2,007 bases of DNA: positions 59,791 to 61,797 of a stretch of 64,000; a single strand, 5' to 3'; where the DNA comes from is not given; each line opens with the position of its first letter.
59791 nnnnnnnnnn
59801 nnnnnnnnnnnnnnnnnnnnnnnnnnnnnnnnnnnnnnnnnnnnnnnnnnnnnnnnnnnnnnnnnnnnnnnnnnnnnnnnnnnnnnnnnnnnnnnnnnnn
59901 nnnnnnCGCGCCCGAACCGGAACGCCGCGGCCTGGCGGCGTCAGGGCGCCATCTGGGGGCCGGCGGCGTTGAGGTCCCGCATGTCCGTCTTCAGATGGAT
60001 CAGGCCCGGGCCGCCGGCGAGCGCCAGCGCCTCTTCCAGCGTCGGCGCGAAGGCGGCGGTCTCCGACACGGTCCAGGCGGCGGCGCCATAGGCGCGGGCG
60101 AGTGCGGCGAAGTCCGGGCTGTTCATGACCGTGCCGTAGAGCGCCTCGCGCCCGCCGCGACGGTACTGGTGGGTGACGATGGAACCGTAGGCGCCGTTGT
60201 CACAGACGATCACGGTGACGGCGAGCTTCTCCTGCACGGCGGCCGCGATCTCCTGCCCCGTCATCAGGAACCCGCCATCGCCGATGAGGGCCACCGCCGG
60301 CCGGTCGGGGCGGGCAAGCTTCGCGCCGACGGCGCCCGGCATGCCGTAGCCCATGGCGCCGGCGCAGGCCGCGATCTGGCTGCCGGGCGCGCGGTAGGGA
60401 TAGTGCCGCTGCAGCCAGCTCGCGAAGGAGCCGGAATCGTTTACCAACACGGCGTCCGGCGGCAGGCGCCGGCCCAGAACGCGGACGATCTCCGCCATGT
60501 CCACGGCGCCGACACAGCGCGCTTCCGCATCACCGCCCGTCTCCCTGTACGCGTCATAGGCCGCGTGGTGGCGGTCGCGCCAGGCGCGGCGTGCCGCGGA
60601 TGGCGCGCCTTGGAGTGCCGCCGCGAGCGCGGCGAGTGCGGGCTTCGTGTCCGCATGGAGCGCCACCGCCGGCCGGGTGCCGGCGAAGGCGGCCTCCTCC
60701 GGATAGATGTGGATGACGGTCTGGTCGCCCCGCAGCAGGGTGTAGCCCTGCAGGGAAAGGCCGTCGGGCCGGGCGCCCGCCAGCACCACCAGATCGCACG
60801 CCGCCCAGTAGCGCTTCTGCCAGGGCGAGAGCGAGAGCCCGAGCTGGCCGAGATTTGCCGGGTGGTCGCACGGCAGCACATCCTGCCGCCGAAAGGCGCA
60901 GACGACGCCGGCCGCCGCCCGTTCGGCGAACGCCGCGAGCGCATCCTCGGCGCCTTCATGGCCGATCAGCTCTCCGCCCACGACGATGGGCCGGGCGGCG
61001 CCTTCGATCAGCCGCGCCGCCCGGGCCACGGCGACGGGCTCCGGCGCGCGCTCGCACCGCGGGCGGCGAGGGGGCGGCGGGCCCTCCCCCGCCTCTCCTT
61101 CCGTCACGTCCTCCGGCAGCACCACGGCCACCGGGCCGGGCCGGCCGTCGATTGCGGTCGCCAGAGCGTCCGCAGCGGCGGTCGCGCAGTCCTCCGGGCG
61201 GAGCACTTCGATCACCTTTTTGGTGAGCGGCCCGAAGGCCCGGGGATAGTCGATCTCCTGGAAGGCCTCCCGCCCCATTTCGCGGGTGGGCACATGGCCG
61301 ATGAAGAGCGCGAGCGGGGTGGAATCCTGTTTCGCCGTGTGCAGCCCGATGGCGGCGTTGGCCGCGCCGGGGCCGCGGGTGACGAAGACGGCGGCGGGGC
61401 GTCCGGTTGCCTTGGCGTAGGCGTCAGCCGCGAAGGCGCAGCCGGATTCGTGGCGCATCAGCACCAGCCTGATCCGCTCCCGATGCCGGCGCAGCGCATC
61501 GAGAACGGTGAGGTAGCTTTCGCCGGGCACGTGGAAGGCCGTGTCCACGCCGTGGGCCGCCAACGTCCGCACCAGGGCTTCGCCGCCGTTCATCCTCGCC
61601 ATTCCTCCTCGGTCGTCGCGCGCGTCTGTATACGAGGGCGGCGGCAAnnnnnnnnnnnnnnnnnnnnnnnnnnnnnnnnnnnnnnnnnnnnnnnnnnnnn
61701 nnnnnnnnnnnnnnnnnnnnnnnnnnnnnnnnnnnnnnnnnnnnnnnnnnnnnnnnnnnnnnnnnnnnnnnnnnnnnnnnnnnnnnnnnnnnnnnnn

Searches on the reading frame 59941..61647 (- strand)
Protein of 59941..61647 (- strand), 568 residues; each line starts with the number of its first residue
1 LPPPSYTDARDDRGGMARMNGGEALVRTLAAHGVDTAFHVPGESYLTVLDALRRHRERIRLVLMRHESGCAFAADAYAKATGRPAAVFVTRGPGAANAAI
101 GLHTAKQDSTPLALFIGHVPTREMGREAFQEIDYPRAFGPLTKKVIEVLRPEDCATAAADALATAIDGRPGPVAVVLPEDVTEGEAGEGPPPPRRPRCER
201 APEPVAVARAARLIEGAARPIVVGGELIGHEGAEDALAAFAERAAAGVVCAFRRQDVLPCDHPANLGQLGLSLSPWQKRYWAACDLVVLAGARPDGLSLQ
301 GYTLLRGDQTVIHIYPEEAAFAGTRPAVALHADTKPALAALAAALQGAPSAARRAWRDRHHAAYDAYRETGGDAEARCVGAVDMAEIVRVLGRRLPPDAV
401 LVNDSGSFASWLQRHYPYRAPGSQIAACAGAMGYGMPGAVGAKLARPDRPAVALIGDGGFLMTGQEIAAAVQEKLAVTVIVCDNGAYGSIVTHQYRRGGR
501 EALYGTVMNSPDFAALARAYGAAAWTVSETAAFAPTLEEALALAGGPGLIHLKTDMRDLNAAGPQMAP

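Call 59: search_protein_families(library=pfam, proteins=[window:59941-61647:-], max_evalue=0.00001)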
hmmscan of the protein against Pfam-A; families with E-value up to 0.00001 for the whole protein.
window:59941-61647:- (568 aa): 3 families
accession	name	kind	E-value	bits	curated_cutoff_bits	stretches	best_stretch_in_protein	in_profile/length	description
PF02776.23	TPP_enzyme_N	-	3.5e-39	133.7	26.8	1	19-134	1-116/119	Thiamine pyrophosphate enzyme, N-terminal TPP binding domain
PF02775.26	TPP_enzyme_C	-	2.8e-38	131.5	21.9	1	404-551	1-150/151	Thiamine pyrophosphate enzyme, C-terminal TPP binding domain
PF00205.28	TPP_enzyme_M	-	3.4e-22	79.1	30.4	1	207-341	1-137/137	Thiamine pyrophosphate enzyme, central domain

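Call 73: search_protein_families(library=ncbifam, proteins=[window:59941-61647:-], max_evalue=1e-10)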
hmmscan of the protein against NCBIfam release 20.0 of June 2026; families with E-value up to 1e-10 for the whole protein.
window:59941-61647:- (568 aa): 52 families (the best 25 are shown)
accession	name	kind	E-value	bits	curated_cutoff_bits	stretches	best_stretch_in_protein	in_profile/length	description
NF006052.0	PRK08199.1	subfamily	3.2e-157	524.2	539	1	17-559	6-542/559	thiamine pyrophosphate protein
NF006122.0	PRK08266.1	subfamily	2.9e-90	303.3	571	1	16-555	1-525/543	hypothetical protein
NF006187.0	PRK08322.1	equivalog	5e-90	302.5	509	1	19-557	2-531/548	acetolactate synthase large subunit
TIGR00118.1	acolac_lg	equivalog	5e-86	289.3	538.35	1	19-555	1-535/557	biosynthetic-type acetolactate synthase large subunit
NF006016.1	PRK08155.1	equivalog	3.9e-81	273.1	870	1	18-557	2-535/554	acetolactate synthase large subunit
NF006524.0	PRK08978.1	equivalog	1.9e-80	270.7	738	1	19-556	1-526/548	acetolactate synthase 2 catalytic subunit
NF004710.0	PRK06048.1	equivalog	4.7e-78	263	976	1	15-556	4-539/561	acetolactate synthase large subunit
NF004919.0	PRK06276.1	equivalog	8.4e-78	262.1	866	1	19-552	1-536/582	acetolactate synthase large subunit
NF005860.0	PRK07789.1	equivalog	1.6e-77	261.3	881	1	10-552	25-576/615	acetolactate synthase large subunit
NF005651.0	PRK07418.1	subfamily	1.1e-73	248.5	942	1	16-554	16-559/617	acetolactate synthase large subunit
NF005712.0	PRK07524.1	subfamily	5.6e-72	242.9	500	1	21-555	5-530/536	5-guanidino-2-oxopentanoate decarboxylase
NF005584.0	PRK07282.1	equivalog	8.2e-72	242.5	970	1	20-537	11-525/566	acetolactate synthase large subunit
NF006377.0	PRK08611.1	equivalog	9.2e-69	232.5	742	1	16-555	1-530/576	pyruvate oxidase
NF006378.0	PRK08617.1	equivalog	1.8e-68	231.3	510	1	18-558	7-542/556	acetolactate synthase AlsS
NF005039.0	PRK06456.1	equivalog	4.2e-68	230.2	868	1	21-540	4-531/572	acetolactate synthase large subunit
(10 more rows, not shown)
